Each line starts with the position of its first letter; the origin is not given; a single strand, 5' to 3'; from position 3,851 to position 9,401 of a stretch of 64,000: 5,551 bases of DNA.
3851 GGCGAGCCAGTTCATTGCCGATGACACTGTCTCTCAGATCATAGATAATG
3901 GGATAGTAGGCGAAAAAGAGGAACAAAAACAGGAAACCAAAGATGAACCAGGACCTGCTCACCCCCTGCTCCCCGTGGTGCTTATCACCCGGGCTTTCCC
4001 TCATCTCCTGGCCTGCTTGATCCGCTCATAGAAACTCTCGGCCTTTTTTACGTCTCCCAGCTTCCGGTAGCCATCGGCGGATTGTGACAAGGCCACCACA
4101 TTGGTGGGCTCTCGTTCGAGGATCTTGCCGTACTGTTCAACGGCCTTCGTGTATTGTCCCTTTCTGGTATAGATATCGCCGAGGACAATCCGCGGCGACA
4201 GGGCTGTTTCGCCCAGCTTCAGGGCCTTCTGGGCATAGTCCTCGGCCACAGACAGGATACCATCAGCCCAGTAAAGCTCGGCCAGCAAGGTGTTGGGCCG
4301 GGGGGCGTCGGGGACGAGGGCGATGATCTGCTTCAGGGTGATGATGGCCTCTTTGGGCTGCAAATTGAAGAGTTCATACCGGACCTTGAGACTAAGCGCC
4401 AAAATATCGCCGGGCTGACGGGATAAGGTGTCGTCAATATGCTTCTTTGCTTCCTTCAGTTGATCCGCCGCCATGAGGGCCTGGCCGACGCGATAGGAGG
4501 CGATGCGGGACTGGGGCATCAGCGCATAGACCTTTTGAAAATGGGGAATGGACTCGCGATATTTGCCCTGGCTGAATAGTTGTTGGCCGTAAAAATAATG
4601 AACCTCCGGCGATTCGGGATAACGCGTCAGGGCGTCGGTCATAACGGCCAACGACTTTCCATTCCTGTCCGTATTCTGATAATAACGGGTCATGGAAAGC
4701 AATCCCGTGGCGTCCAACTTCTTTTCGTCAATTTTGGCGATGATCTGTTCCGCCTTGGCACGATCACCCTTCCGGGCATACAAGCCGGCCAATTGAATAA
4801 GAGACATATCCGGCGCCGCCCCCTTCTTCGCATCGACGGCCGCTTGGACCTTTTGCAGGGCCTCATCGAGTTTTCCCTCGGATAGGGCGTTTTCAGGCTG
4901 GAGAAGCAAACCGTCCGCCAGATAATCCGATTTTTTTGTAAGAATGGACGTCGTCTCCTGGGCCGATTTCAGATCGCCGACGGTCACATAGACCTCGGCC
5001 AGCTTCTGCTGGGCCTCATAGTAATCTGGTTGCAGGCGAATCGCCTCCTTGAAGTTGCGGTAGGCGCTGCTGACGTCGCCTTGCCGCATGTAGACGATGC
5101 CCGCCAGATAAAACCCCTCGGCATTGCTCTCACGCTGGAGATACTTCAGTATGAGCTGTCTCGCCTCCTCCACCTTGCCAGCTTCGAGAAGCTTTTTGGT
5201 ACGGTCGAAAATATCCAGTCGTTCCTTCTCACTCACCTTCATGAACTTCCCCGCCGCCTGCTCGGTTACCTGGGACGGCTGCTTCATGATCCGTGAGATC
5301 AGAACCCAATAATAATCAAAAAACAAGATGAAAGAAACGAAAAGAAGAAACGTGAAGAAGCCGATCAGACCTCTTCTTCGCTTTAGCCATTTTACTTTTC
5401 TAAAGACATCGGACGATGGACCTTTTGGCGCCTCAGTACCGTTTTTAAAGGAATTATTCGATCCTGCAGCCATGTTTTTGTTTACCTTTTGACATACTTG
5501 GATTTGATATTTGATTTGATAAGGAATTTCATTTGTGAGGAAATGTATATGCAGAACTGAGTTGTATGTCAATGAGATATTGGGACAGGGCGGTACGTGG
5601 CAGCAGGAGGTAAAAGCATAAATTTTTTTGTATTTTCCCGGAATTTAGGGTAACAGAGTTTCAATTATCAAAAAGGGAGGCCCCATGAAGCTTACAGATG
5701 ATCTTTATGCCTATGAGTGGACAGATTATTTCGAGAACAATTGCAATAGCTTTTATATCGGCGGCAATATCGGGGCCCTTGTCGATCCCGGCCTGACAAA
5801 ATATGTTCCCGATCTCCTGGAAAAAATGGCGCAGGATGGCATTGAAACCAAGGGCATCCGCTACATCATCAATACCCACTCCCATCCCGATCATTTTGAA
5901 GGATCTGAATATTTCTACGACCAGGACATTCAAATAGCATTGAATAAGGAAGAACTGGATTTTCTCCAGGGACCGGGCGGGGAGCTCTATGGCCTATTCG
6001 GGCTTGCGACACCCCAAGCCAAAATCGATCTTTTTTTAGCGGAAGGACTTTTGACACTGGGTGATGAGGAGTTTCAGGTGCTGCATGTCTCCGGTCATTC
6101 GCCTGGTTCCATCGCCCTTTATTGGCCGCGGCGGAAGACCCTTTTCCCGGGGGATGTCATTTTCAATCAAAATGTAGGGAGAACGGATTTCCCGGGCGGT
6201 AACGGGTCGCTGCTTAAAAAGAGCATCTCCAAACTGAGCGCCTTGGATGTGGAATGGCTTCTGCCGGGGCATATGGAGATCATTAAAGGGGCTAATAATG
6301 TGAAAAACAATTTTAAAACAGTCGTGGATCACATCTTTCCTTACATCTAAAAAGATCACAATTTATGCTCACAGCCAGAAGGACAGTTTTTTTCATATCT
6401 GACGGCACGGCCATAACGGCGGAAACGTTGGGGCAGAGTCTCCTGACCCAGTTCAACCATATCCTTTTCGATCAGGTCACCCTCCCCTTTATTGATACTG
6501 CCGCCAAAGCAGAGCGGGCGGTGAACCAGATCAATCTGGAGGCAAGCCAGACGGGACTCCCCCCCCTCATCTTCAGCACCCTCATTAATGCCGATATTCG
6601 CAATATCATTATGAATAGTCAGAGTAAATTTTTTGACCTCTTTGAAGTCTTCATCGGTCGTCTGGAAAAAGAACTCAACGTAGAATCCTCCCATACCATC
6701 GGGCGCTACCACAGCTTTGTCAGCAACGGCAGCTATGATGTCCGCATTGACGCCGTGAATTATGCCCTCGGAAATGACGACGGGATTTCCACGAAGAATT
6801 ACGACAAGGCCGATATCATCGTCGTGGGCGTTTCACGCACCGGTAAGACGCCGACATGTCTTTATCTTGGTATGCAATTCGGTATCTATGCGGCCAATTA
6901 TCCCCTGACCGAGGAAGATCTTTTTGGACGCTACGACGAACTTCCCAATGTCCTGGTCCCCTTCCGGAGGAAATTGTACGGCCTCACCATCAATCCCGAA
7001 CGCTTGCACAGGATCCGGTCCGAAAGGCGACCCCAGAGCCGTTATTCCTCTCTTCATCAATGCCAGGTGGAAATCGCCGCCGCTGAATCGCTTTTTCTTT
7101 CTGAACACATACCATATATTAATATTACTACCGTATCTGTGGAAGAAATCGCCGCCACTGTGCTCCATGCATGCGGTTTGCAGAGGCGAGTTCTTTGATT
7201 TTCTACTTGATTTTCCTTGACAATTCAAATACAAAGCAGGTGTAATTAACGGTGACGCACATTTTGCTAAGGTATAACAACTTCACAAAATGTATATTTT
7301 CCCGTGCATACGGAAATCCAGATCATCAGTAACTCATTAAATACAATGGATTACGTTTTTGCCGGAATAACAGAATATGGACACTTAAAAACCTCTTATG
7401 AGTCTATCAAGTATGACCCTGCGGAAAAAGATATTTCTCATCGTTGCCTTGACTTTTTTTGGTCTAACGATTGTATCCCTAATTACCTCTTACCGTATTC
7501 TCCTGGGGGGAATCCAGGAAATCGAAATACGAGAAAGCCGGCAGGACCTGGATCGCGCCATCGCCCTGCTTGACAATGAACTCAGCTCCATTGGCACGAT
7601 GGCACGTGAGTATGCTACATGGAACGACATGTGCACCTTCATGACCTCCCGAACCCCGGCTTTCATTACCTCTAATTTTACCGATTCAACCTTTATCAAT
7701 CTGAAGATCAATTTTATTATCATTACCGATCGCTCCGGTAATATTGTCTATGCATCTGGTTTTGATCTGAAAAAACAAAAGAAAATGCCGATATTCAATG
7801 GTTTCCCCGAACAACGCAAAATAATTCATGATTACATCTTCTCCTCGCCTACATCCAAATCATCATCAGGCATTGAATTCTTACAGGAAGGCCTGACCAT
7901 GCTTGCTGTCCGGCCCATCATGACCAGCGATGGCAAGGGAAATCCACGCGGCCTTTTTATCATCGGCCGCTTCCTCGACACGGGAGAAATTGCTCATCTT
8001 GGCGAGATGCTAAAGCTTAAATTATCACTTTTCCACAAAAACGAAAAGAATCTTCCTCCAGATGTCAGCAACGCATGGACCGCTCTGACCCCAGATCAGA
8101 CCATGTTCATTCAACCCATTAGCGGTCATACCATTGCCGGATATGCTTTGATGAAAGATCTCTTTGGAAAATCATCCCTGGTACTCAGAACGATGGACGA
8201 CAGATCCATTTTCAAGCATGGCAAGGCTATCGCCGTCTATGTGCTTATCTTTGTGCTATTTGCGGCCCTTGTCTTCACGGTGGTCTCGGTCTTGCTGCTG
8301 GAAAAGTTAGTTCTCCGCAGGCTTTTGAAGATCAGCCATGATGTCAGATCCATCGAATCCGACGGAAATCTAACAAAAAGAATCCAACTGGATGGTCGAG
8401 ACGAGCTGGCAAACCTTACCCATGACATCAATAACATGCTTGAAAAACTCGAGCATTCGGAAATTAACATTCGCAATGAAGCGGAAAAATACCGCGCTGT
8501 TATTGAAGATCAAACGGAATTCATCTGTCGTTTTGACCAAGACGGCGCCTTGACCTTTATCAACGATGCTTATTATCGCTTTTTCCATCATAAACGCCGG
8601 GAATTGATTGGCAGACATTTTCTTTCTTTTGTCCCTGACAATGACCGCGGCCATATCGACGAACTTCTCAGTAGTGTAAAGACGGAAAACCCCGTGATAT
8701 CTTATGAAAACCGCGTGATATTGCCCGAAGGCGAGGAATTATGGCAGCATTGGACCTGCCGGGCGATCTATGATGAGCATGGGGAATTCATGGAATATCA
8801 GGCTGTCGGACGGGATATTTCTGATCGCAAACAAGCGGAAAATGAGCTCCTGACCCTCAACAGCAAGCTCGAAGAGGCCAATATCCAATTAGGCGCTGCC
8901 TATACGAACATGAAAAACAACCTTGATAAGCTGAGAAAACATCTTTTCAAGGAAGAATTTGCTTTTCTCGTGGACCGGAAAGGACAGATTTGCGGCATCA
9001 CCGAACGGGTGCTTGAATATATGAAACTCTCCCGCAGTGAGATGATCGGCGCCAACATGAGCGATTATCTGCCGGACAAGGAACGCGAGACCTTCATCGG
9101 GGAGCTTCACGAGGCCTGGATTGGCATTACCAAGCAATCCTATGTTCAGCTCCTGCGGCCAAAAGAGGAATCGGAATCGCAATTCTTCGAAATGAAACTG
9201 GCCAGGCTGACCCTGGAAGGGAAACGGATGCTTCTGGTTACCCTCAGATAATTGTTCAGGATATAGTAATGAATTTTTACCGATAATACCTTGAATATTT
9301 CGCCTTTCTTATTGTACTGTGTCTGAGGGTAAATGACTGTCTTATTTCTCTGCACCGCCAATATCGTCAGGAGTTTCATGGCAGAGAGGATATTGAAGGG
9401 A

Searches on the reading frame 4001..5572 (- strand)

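Call 6: search_protein_families(library=ncbifam, proteins=[window:4001-5572:-], max_evalue=0.001)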
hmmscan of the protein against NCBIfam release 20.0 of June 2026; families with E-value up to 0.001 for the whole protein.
window:4001-5572:- (523 aa): 35 families (the best 25 are shown)
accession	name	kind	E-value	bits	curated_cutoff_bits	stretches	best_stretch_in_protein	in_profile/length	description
TIGR02917.1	PEP_TPR_lipo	equivalog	5.5e-38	130.4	312.2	2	229-520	509-798/899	XrtA/PEP-CTERM system TPR-repeat protein PrsT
TIGR02521.1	type_IV_pilW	equivalog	5e-25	88.4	154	2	257-392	33-171/234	type IV pilus biogenesis/stability protein PilW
NF040959.1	MamA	equivalog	5.7e-19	68.4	200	2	265-384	47-167/204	magnetosome protein MamA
TIGR02795.1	tol_pal_ybgF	equivalog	1.7e-16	60.9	90.1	2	315-388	29-108/119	tol-pal system protein YbgF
NF008757.0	PRK11788.1-5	equivalog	2.7e-14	53.1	363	1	430-520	186-277/388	lipopolysaccharide assembly protein LapB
NF033920.0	C39_PA2778_fam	equivalog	5.7e-14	52.1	150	1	289-386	157-254/255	PA2778 family cysteine peptidase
NF047507.1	TPR_BatC_Lepto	exception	9.1e-14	51.4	175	1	114-191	55-136/214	TPR repeat-containing protein BatC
NF008756.0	PRK11788.1-4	equivalog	1.7e-13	50.4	474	2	444-521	200-278/389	lipopolysaccharide assembly protein LapB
TIGR02552.1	LcrH_SycD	equivalog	1.6e-12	47.3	104.8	0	108-210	8-111/136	SycD/LcrH family type III secretion system chaperone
TIGR00540.1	TPR_hemY_coli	hypoth_equivalog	1.2e-10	40.7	142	1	163-378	164-381/385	heme biosynthesis-associated TPR protein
TIGR00990.1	3a0801s09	subfamily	5e-09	35.3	757.25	0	292-350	439-495/615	mitochondrial import receptor subunit TOM70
NF008520.0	PRK11447.1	equivalog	5.5e-09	34.4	858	1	329-519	468-664/1157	cellulose synthase complex outer membrane protein BcsC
NF008755.0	PRK11788.1-3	equivalog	1.4e-08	34.5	430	0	185-331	141-292/388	lipopolysaccharide assembly protein LapB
NF040561.1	PrimPol_Msp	equivalog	1.5e-08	33.7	200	0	130-209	3-83/515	CRISPR-associated primase-polymerase type A1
NF033762.1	social_mot_Tgl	equivalog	2.1e-08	33.8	225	0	151-277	31-158/252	social motility TPR repeat lipoprotein Tgl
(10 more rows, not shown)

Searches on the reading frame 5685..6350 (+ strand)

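Call 4: search_protein_families(library=pfam, proteins=[window:5685-6350:+], max_evalue=0.01)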
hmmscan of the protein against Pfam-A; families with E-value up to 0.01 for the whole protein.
window:5685-6350:+ (221 aa): 2 families
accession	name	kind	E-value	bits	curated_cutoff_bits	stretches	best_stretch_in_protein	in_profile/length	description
PF00753.33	Lactamase_B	-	2.7e-27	96.4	22.7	1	18-196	4-196/196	Metallo-beta-lactamase superfamily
PF19583.5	ODP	-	3.1e-10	40.7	27.2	1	20-159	3-137/194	ODP family beta lactamase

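Call 5: search_protein_families(library=ncbifam, proteins=[window:5685-6350:+], max_evalue=0.01)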
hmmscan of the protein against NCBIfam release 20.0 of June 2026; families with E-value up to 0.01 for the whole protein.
window:5685-6350:+ (221 aa): 29 families (the best 25 are shown)
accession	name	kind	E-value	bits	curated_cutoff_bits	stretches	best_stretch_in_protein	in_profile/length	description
TIGR04558.1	SoxH_rel_PQQ_1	hypoth_equivalog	2.2e-16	59.8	300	1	32-208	47-225/285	quinoprotein relay system zinc metallohydrolase 1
NF012229.1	bla_class_B_core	domain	4.7e-14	52.7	100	1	31-148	27-139/139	metallo-beta-lactamase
TIGR03413.1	GSH_gloB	equivalog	1.7e-13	50.6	200.8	1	31-190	23-157/248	hydroxyacylglutathione hydrolase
TIGR04559.1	SoxH_rel_PQQ_2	hypoth_equivalog_domain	2.8e-12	46.7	280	1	22-202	33-218/283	quinoprotein relay system zinc metallohydrolase 2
NF033105.1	bla_subclass_B3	equivalog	2.8e-12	46.5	240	1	32-203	36-219/257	subclass B3 metallo-beta-lactamase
NF040641.1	bifunc_ST_SDO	equivalog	3.4e-11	42.7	625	1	57-189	201-334/423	bifunctional sulfur transferase/dioxygenase Blh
NF033106.1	blaL1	exception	3.5e-08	32.8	560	1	31-151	71-194/290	L1 family subclass B3 metallo-beta-lactamase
NF033087.1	bla_subclass_B2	equivalog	4.6e-08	33.1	240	1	2-207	6-214/221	subclass B2 metallo-beta-lactamase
NF012140.0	blaBJP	exception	6.4e-08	31.7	600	1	32-201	68-247/294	BJP family subclass B3 metallo-beta-lactamase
NF040644.1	blaPAM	exception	2.9e-07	29.9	615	1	30-151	67-192/287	PAM family subclass B3 metallo-beta-lactamase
NF038166.1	blaYEM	exception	3.6e-07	30.1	535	0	1-78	26-101/246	YEM family subclass B2 metallo-beta-lactamase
NF033088.2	bla_subclass_B1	equivalog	7.5e-07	29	200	1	2-199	10-203/217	subclass B1 metallo-beta-lactamase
NF012137.0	bla_xUS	exception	3.8e-06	26.6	400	1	2-160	28-179/246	MUS/TUS/MOC family subclass B1 metallo-beta-lactamase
NF000405.1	HARLDQ_not_B3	exception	1.4e-05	24.8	350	1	22-144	42-168/267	HARLDQ motif MBL-fold protein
NF012146.1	blaB-IND-MUS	exception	2.2e-05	23.9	270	1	2-198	28-220/237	BlaB/IND/MUS family subclass B1 metallo-beta-lactamase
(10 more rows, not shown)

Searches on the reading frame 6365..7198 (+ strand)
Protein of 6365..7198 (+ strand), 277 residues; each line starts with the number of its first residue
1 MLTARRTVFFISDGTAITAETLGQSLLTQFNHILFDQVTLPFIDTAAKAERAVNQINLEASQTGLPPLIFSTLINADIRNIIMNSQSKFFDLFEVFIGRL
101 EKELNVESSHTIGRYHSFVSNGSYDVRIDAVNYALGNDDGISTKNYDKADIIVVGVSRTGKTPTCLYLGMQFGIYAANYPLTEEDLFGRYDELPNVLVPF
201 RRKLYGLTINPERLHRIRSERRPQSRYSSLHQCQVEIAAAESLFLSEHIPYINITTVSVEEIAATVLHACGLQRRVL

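Call 4: search_protein_families(library=pfam, proteins=[window:6365-7198:+], max_evalue=0.01)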
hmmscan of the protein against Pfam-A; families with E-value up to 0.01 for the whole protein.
window:6365-7198:+ (277 aa): 1 family
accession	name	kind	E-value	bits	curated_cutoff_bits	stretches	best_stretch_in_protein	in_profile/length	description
PF03618.20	Kinase-PPPase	-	1.3e-75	254.8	23.5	1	8-267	1-256/256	Kinase/pyrophosphorylase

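Call 5: search_protein_families(library=ncbifam, proteins=[window:6365-7198:+], max_evalue=0.01)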
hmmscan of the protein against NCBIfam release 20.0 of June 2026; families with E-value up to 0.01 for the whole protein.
window:6365-7198:+ (277 aa): 2 families
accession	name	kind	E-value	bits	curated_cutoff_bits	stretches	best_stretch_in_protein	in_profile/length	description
NF049928.1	PEPSynRegPpsR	equivalog_domain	9.1e-115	382.6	350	1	4-275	2-271/272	posphoenolpyruvate synthetase regulatory kinase/phosphorylase PpsR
NF003742.0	PRK05339.1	subfamily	2.5e-85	286.4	225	1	4-275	4-268/270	pyruvate, phosphate dikinase/phosphoenolpyruvate synthase regulator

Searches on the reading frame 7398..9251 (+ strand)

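Call 4: search_protein_families(library=pfam, proteins=[window:7398-9251:+], max_evalue=0.01)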
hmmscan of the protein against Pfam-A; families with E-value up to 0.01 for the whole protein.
window:7398-9251:+ (617 aa): 8 families
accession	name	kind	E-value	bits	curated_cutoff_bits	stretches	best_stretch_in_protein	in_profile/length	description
PF05228.19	CHASE4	-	1.8e-32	112.9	26.2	1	58-211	2-139/140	CHASE4 domain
PF00989.32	PAS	-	7.9e-18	65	22.6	1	363-474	1-113/113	PAS fold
PF08448.16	PAS_4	-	3.5e-17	63.1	23.1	1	374-479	6-110/110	PAS fold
PF13426.13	PAS_9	-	5.4e-14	52.8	27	1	380-476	8-103/103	PAS domain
PF00672.30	HAMP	-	4.2e-08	33.8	25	1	303-352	4-52/53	HAMP domain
PF08447.18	PAS_3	-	4.3e-08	33.8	25.6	1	386-469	2-87/89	PAS fold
PF24820.1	Diguanyl_cycl_sensor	-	5e-07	30.1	28.1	0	369-430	2-63/109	Diguanylate cyclase-like sensor domain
PF13188.13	PAS_8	-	0.00042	20.5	21.8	1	363-423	1-60/65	PAS domain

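Call 5: search_protein_families(library=ncbifam, proteins=[window:7398-9251:+], max_evalue=0.01)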
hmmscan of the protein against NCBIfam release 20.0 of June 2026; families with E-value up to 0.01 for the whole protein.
window:7398-9251:+ (617 aa): 30 families (the best 25 are shown)
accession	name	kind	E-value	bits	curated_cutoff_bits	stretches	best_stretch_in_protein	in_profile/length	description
TIGR00229.1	sensory_box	domain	1.6e-24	86.4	22.9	1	361-484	3-126/126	PAS domain S-box protein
NF053781.1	cdiGMPphdstlr2612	equivalog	2.3e-21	75.3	1600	1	358-480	148-270/1268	Tlr1612 family c-di-GMP phosphodiesterase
NF047874.1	MASE3_PAS_HK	subfamily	1.7e-14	53.5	560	1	287-495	205-396/655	MASE3 domain-containing sensor histidine kinase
NF033092.0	HK_WalK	equivalog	1.5e-13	50.2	725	1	271-483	168-371/594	cell wall metabolism sensor histidine kinase WalK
NF046044.1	PnpS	equivalog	1.2e-12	47.5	400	1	316-482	9-168/390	two-component system histidine kinase PnpS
NF008468.0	PRK11360.1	equivalog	2.6e-11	42.6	646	1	282-484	197-387/616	two-component system sensor histidine kinase AtoS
NF033093.1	HK_VicK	exception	1.7e-10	40.1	680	1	281-427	12-158/448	cell wall metabolism sensor histidine kinase VicK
NF045911.1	TCSHisKinNblS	equivalog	3.6e-10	38.8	1000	1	277-463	183-366/621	two-component system sensor histidine kinase NblS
NF041210.1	his_kin_PieS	equivalog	3.4e-08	32.9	850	1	278-371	165-256/474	two component system sensor histidine kinase PieS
NF058645.1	MCPCtpMPsAe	equivalog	9e-07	28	900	1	280-376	204-301/558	methyl-accepting chemotaxis protein CtpM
NF007423.1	PRK09966.1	equivalog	1.9e-06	27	325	1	280-363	150-233/390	diguanylate cyclase DgcN/YfiN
NF047851.1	MCPCitTducer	equivalog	2.7e-06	26.8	900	1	282-363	194-274/553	methyl-accepting chemotaxis citrate transducer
NF010076.0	PRK13557.1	subfamily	6.5e-06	24.8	631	1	381-492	51-161/540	histidine kinase famiy protein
NF053592.1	HK_near_YfiR_like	equivalog_domain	8.9e-06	25.4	194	1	280-352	150-222/223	sensor histidine kinase, YfiR-like protein-associated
NF011622.0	PRK15048.1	equivalog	1.2e-05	24.7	900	1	234-362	155-272/553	methyl-accepting chemotaxis protein II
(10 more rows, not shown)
